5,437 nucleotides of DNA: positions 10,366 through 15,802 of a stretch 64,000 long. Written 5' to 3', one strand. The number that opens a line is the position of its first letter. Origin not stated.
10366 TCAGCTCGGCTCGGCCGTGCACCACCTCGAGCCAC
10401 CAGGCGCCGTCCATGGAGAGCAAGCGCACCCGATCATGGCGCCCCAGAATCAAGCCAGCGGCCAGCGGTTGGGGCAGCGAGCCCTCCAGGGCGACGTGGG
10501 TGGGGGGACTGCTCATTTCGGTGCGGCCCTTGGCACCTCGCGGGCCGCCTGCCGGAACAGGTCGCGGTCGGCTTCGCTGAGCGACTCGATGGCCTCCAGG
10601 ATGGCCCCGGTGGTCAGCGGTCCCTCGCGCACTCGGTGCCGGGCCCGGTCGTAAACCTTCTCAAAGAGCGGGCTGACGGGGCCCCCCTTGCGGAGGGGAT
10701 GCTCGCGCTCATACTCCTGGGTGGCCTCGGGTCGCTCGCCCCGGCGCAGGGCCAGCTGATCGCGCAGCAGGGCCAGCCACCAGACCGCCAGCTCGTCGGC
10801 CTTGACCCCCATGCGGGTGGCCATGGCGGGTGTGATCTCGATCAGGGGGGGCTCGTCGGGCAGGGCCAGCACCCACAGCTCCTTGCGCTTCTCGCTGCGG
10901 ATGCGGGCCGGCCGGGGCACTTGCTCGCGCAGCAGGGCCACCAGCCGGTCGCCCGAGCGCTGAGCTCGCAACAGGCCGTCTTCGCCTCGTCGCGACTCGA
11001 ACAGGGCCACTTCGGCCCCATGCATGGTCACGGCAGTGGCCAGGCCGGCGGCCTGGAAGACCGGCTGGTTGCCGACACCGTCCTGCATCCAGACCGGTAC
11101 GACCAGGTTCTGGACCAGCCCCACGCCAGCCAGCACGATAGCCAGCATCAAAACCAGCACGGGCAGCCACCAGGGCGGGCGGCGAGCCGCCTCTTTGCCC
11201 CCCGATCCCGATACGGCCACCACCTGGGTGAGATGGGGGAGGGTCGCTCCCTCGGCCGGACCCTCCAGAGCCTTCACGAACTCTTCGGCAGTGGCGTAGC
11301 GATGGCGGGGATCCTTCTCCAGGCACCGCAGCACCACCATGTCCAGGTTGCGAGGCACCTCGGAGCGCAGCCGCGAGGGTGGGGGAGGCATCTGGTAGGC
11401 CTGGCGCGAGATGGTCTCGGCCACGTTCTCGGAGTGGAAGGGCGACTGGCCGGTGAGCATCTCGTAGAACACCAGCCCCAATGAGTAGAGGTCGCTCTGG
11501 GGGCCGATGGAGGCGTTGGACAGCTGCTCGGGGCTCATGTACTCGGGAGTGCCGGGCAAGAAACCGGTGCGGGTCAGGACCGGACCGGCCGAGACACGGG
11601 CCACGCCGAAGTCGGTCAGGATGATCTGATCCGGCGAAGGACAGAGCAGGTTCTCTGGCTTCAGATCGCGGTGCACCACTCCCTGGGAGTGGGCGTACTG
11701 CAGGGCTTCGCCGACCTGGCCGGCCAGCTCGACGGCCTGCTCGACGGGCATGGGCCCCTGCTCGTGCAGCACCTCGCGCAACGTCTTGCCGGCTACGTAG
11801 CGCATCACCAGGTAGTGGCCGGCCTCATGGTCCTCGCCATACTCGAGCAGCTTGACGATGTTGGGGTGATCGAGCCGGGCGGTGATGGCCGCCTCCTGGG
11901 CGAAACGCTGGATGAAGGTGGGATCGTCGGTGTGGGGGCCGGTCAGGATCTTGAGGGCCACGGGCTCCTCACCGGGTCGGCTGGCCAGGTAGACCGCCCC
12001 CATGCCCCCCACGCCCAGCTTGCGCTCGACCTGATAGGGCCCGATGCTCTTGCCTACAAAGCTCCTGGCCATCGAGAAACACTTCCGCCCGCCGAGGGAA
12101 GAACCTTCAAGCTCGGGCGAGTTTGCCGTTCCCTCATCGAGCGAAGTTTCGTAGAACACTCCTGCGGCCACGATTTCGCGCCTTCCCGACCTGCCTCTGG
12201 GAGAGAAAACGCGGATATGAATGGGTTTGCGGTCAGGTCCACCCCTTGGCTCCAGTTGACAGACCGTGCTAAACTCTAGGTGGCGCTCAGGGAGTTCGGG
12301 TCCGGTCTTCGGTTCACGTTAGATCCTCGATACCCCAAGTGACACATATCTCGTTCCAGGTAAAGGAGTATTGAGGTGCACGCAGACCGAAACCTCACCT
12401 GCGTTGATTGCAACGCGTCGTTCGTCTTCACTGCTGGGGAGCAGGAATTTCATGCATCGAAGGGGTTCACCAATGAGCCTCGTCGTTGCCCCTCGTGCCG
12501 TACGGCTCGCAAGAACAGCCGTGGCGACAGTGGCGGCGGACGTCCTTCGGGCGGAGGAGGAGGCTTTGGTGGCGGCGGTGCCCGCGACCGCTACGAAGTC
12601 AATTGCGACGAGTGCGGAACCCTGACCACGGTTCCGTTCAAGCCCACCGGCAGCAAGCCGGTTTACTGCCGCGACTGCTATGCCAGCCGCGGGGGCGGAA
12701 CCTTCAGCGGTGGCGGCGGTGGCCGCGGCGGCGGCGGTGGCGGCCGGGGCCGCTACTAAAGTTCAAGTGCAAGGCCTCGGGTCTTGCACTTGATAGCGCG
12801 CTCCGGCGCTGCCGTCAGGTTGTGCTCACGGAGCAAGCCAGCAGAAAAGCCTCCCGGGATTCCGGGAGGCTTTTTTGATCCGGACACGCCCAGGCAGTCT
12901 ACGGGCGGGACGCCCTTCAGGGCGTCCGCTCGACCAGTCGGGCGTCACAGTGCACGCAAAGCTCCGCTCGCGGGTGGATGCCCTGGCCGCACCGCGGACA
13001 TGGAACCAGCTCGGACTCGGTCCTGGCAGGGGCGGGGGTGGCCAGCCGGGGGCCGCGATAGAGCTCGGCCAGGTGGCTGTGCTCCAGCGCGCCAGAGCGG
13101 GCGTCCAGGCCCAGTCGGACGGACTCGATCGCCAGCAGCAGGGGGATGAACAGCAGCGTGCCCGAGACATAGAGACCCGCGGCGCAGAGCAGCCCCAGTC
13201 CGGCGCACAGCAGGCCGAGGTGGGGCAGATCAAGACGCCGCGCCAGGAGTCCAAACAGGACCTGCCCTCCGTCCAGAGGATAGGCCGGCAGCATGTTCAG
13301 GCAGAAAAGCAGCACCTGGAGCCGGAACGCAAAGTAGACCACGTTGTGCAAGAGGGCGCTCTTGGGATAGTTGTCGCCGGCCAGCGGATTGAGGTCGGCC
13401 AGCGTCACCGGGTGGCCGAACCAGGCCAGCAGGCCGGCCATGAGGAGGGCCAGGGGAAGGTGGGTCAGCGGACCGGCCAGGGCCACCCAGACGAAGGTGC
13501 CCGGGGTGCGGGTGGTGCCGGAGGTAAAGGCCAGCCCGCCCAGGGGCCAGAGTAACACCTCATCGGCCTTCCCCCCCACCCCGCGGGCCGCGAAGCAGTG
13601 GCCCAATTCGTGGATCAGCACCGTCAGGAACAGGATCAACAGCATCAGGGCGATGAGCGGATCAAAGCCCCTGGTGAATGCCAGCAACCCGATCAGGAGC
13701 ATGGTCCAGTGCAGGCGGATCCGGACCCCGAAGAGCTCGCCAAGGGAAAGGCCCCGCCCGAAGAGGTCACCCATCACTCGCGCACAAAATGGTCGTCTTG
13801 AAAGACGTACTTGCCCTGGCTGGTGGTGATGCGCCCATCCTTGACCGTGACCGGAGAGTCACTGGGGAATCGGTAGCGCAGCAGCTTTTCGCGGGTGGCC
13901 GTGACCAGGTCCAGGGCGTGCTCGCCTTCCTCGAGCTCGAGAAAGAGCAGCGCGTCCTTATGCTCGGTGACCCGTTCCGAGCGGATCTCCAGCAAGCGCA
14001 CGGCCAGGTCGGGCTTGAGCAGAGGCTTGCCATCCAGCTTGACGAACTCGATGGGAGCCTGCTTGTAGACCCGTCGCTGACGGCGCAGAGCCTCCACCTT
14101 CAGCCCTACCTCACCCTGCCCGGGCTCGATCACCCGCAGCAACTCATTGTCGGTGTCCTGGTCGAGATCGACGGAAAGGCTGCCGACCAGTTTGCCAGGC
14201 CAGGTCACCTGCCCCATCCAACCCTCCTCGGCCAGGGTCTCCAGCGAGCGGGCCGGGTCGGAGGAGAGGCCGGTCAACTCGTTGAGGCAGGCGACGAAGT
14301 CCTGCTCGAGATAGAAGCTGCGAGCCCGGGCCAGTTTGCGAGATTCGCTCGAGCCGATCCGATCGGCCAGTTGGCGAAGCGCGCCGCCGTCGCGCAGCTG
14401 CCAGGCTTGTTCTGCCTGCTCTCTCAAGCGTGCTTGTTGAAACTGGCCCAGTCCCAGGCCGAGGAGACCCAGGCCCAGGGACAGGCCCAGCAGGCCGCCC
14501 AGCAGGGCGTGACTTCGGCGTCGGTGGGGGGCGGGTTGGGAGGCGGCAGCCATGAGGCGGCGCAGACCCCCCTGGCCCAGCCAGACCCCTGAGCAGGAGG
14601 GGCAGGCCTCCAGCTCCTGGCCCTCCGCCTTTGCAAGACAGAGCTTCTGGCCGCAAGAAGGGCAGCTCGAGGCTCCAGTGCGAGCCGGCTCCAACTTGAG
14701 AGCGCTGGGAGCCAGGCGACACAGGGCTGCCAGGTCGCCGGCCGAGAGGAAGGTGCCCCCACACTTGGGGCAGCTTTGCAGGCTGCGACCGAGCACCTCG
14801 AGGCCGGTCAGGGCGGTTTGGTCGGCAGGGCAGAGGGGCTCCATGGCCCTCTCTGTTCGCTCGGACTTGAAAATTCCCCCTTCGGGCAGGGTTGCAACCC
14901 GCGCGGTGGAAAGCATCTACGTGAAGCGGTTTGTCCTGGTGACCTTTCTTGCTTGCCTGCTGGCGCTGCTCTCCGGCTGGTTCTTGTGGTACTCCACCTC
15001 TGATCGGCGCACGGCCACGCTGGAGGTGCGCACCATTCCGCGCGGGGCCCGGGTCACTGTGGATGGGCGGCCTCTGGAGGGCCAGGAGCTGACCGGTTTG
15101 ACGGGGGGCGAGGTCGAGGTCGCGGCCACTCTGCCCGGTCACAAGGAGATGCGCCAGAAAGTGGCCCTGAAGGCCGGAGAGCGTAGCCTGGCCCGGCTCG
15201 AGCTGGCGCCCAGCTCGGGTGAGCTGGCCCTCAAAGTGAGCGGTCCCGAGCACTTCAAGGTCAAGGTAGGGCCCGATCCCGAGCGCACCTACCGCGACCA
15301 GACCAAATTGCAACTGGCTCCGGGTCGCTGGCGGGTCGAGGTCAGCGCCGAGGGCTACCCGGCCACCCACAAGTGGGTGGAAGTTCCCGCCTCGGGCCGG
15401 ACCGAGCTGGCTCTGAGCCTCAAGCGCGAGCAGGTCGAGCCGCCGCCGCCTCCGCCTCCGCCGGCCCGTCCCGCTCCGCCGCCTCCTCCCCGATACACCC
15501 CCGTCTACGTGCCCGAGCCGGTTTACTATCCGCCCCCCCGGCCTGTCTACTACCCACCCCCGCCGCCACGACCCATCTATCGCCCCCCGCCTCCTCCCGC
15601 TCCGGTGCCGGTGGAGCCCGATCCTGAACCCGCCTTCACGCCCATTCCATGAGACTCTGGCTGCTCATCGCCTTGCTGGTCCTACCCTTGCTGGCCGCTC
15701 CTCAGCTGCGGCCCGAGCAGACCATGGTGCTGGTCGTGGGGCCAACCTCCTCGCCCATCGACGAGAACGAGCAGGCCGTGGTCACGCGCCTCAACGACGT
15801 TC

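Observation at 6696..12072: pknF/Rv1747-like module: Ser/Thr kinase translationally coupled to a double-FHA ABC transporter plus a secreted protein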

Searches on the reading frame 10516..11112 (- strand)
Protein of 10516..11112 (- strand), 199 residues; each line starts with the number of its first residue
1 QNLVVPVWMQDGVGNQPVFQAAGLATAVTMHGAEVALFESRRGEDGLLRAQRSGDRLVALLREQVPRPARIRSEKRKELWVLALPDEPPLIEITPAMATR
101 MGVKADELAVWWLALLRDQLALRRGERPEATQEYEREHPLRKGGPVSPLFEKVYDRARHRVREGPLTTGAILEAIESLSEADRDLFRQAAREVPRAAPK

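Call 63: search_protein_families(library=pfam, proteins=[window:10516-11112:-], max_evalue=10)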
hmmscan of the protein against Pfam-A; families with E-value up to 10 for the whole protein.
seq(199 aa): 0 families

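Call 72: find_homologous_proteins(query=window:10516-11097:-, max_evalue=0.001)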
Query seq(194 aa) (194 aa): 3 proteins with E <= 0.001 among 2896 candidates.
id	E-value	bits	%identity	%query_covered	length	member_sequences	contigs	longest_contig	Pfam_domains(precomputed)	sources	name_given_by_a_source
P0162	1.5e-91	323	93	85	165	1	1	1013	-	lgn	-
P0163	7.8e-75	269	69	91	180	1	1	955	-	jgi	jgi:hypothetical protein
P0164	2.5e-68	248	66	91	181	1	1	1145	-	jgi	jgi:hypothetical protein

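Call 82: predict_structure(alignment_id=A9)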
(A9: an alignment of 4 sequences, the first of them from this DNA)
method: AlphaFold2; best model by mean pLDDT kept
length: 194 residues; sequences in the alignment: 4
mean_pLDDT: 64.4   pTM: 0.56
mean pLDDT of the five models: 64.4, 58.3, 55.3, 55.3, 45.1
residues with pLDDT >= 90: 12; 70-90: 80; 50-70: 40; < 50: 62
segments of 3 or more residues with pLDDT < 50: 1-37, 120-140, 191-194
pLDDT, mean of each block of 10 residues (from residue 1): 28 34 36 47 58 59 73 86 87 87 79 64 43 40 78 86 90 88 72 38
secondary structure, 60 per line:
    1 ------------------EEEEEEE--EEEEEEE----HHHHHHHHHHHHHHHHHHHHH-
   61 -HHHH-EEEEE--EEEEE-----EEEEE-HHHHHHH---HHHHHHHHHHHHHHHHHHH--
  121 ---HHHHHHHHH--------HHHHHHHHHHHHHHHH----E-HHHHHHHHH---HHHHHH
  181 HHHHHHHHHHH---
elements in order: E19-25 E28-34 H39-59 H62-65 E67-71 E74-78 E84-88 H90-96 H100-118 H124-132 H141-156 H163-171 H175-191

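Call 109: search_solved_structures(query=A8, max_evalue=10)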
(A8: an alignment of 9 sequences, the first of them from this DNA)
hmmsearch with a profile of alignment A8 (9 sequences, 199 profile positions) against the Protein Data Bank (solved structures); distinct sequences matched with E-value up to 10: 1.
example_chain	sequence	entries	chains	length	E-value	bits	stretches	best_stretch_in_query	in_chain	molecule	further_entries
5h5y_A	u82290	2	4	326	0.46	13.2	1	51-121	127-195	Non-LEE encoded effector protein NleB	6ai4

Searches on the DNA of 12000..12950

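Call 113: search_rna_families(source=window, start=12000, end=12950, threshold=evalue, max_evalue=1)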
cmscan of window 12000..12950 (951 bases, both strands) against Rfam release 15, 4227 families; matches with E-value up to 1: 6.
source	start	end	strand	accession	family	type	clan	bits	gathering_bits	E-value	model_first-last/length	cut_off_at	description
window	12309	12392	+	RF03295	mir-7594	Gene; miRNA;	-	25.7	80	0.0083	1-63/63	no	mir-7594 microRNA precursor family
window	12793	12879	+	RF01859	Phe_leader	Cis-reg; leader;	-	24.8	55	0.13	1-125/125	no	Phenylalanine leader peptide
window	12793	12876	+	RF02552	RcsR1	Gene; sRNA;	-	23.8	60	0.022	1-96/96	no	RcsR1 sRNA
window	12843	12950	-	RF02867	ncS011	Gene; sRNA;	-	22.6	48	0.0017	102-207/207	5'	Burkholderia sRNA 11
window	12843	12938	-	RF02552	RcsR1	Gene; sRNA;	-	20.7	60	0.14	1-96/96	no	RcsR1 sRNA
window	12785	12876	+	RF00106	RNAI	Gene; antisense;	-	20.2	47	0.39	1-102/102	no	RNAI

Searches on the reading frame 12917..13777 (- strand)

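Call 34: search_protein_families(library=pfam, proteins=[window:12917-13777:-], max_evalue=0.001)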
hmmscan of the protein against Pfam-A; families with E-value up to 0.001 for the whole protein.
window:12917-13777:- (286 aa): 3 families
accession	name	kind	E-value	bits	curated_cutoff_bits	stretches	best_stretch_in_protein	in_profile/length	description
PF02163.28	Peptidase_M50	-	2.6e-16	60.1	27.2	1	45-180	2-196/221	Peptidase family M50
PF13398.12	Peptidase_M50B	-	6.1e-05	23.3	26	1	47-115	19-87/201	Peptidase M50B-like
PF13248.11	Zn_ribbon_3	-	0.00018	21.3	27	1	257-281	2-26/26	zinc-ribbon domain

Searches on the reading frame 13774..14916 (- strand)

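Call 34: search_protein_families(library=pfam, proteins=[window:13774-14916:-], max_evalue=0.001)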
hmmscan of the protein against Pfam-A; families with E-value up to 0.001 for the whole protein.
window:13774-14916:- (380 aa): 2 families
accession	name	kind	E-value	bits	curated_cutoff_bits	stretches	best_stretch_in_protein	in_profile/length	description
PF13453.11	Zn_ribbon_TFIIB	-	9.1e-17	60.6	22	2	85-123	2-40/41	Transcription factor zinc-finger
PF14369.11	Zn_ribbon_19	-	0.00055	20.5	30.8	0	44-57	19-32/35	zinc-ribbon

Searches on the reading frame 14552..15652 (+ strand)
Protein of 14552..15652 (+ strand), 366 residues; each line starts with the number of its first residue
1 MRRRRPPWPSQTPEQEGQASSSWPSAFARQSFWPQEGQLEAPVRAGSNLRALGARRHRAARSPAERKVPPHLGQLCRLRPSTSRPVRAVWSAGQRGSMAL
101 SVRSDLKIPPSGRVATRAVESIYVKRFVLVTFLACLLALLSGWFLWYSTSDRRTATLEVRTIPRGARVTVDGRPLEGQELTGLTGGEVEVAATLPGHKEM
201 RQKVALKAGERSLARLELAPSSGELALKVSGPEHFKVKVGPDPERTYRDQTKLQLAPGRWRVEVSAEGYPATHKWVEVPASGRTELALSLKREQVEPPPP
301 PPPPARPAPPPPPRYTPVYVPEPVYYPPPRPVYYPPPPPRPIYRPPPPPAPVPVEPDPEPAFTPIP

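Call 34: search_protein_families(library=pfam, proteins=[window:14552-15652:+], max_evalue=0.001)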
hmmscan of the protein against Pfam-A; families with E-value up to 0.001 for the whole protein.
window:14552-15652:+ (366 aa): 2 families
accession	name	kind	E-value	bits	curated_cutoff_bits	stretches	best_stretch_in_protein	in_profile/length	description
PF08308.17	PEGA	-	1.3e-09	38.3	20.8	1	155-220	2-69/71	PEGA domain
PF13620.12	CarboxypepD_reg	-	0.0003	21.5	32.3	0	254-290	44-81/82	Carboxypeptidase regulatory-like domain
